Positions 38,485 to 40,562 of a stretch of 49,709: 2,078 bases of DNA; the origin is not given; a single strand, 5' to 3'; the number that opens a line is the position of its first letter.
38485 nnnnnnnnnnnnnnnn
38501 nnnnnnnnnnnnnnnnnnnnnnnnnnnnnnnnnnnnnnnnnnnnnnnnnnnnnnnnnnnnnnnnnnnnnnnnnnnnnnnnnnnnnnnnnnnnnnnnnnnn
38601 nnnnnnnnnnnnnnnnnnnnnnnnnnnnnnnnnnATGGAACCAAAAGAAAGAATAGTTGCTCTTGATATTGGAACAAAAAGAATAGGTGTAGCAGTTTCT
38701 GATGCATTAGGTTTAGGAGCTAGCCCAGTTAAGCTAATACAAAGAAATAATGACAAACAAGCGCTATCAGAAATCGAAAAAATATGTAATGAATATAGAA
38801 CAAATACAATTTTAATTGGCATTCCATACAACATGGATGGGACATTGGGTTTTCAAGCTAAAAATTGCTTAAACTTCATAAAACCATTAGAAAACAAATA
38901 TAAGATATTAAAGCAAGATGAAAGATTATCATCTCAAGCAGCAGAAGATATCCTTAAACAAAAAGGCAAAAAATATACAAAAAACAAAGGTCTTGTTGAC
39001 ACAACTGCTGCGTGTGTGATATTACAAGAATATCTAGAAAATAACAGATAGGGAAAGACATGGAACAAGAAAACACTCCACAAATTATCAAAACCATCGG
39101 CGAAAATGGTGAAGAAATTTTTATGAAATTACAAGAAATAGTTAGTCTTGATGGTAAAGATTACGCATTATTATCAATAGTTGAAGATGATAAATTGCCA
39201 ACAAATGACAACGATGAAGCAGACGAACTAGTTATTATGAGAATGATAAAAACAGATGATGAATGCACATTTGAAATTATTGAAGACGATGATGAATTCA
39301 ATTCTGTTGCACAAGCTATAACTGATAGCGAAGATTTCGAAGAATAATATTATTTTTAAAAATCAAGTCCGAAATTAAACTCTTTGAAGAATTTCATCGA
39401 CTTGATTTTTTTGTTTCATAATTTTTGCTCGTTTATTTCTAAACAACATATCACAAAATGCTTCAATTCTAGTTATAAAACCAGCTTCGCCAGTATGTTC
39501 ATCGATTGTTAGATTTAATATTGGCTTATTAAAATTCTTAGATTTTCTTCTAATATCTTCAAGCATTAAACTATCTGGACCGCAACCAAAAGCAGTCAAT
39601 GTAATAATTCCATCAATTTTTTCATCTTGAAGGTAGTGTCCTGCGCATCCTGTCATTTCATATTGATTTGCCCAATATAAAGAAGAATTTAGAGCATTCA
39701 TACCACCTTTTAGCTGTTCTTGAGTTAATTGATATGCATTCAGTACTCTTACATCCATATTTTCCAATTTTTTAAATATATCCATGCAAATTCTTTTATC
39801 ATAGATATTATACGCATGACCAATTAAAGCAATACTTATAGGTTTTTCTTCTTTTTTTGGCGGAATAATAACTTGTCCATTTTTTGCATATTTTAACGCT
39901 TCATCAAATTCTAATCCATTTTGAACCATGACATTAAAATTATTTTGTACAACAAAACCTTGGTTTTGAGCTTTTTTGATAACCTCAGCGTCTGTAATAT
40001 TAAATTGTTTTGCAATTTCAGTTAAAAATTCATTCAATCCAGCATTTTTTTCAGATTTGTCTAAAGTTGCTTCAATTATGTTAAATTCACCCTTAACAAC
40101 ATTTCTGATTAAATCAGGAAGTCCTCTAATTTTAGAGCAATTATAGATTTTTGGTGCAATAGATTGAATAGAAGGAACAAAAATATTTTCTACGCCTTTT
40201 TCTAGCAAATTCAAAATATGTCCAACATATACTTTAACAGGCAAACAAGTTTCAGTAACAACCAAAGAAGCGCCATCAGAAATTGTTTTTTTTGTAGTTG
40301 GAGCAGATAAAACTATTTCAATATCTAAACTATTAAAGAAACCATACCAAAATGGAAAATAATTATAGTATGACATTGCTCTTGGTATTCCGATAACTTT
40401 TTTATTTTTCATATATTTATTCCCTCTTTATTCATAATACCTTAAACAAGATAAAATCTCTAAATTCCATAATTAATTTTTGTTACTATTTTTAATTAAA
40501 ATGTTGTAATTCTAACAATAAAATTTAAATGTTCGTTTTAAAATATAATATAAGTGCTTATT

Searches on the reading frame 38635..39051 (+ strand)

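Call 90: search_protein_families(library=pfam, proteins=[window:38635-39051:+], max_evalue=0.001)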
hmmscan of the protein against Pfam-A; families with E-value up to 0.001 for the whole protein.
window:38635-39051:+ (138 aa): 1 family
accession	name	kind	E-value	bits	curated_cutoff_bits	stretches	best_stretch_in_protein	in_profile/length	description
PF03652.20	RuvX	-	3.6e-39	134.6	29.2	1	6-135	2-133/134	Holliday junction resolvase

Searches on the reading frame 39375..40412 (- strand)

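Call 31: search_protein_families(library=pfam, proteins=[window:39375-40412:-], max_evalue=0.001)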
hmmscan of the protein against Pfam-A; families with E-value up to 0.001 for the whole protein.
window:39375-40412:- (345 aa): 2 families
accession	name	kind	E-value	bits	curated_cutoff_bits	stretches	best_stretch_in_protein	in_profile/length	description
PF09989.15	DUF2229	-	4.8e-49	167.4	29.4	1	7-225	2-214/218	CoA enzyme activase uncharacterised domain (DUF2229)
PF06050.19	HGD-D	-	9.3e-06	25.9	28.4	1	261-323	279-342/342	2-hydroxyglutaryl-CoA dehydratase, D-component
